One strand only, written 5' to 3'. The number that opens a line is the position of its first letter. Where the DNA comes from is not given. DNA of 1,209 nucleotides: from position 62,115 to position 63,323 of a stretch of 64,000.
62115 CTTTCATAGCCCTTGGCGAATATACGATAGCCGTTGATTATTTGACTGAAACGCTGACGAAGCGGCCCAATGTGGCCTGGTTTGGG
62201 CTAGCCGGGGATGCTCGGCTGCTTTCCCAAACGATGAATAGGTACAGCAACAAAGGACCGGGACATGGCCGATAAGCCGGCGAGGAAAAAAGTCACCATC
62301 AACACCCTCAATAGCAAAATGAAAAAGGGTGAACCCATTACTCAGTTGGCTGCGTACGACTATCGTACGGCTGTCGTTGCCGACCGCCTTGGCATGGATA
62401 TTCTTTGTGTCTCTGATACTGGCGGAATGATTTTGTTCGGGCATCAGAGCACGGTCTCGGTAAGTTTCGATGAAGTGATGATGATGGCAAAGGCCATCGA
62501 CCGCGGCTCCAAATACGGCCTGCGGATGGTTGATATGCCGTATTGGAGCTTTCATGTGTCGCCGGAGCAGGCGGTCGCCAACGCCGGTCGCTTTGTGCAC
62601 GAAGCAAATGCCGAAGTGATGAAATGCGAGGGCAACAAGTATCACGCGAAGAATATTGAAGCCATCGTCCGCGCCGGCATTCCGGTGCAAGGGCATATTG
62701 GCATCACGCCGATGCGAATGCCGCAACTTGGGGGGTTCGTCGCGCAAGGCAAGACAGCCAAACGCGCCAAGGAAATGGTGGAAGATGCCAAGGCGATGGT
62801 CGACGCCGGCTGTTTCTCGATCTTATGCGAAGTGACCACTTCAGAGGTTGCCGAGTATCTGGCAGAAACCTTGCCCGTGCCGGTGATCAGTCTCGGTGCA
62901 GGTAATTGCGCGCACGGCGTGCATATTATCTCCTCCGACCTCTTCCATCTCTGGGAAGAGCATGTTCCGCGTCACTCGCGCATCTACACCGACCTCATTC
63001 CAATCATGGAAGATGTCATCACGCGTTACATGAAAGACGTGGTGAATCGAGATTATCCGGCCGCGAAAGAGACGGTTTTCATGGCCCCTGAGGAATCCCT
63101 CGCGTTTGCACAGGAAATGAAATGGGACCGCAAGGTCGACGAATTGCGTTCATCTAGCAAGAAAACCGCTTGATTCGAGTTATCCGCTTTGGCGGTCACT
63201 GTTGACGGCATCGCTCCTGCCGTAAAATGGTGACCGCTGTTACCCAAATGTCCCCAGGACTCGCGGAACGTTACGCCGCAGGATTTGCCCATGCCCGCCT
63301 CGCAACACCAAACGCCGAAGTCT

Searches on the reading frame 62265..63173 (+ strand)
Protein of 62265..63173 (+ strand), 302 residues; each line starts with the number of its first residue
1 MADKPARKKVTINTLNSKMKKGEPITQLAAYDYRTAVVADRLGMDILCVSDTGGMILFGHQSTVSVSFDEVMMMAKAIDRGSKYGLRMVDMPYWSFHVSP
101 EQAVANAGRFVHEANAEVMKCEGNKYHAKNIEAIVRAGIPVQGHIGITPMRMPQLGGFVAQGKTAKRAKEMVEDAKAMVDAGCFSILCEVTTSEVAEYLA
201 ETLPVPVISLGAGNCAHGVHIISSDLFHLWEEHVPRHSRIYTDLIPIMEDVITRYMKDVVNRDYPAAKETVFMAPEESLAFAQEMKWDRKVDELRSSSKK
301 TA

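Call 7: search_protein_families(library=ncbifam, proteins=[window:62265-63173:+], max_evalue=0.001)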
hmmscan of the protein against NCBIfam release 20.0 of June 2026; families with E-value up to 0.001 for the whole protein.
window:62265-63173:+ (302 aa): 2 families
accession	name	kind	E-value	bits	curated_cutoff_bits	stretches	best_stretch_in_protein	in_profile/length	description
NF001452.0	PRK00311.1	subfamily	1.4e-73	247.5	272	1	7-270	2-265/267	3-methyl-2-oxobutanoate hydroxymethyltransferase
TIGR00222.1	panB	equivalog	1.4e-61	208.3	207.55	1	8-269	2-261/264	3-methyl-2-oxobutanoate hydroxymethyltransferase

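Call 32: search_protein_families(library=pfam, proteins=[window:62265-63173:+])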
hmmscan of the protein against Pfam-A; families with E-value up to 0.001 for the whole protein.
window:62265-63173:+ (302 aa): 1 family
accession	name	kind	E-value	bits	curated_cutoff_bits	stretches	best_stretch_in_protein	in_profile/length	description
PF02548.21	Pantoate_transf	-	1.1e-81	274.5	28.7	1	9-266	1-258/259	Ketopantoate hydroxymethyltransferase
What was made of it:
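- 62265..63173 (+): PanB-like hydroxymethyltransferase (302 aa). Pfam Pantoate_transf (call 32).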

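Call 72: search_solved_structures(query=window:62265-63173:+, max_evalue=1e-10, show_alignments=1)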
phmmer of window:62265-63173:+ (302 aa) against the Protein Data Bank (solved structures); distinct sequences matched with E-value up to 1e-10: 5.
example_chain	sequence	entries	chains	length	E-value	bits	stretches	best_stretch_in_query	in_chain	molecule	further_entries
1oy0_A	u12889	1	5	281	2.6e-42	148.2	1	7-268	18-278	Ketopantoate hydroxymethyltransferase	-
1o66_A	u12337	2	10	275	5.7e-38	134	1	10-269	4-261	3-methyl-2-oxobutanoate hydroxymethyltransferase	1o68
1m3u_A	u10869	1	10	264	6.7e-38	133.7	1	8-268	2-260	3-methyl-2-oxobutanoate hydroxymethyltransferase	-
3ez4_A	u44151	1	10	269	4.1e-35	124.6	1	8-267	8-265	3-methyl-2-oxobutanoate hydroxymethyltransferase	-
3vav_A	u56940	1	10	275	1.3e-34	122.9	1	5-267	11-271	3-methyl-2-oxobutanoate hydroxymethyltransferase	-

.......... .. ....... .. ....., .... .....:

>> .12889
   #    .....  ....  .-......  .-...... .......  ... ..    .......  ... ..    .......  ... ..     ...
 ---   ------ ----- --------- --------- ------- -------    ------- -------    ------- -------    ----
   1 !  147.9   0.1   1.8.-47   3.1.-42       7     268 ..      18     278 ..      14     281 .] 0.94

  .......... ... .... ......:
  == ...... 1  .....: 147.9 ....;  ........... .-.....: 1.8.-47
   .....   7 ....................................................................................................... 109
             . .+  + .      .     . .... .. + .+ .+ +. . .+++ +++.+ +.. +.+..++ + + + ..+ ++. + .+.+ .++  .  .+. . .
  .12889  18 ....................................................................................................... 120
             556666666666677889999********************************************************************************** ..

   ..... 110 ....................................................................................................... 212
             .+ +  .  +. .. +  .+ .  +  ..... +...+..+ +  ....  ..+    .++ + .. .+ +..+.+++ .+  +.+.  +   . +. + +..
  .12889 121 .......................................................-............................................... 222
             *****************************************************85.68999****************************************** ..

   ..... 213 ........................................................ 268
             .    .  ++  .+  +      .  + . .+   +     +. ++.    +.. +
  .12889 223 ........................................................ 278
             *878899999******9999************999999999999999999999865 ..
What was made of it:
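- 62265..63173 (+): Matches M. tuberculosis PanB 1oy0 at E 2.6e-42 (call 72; about 40% identical by my reading of the printed alignment).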
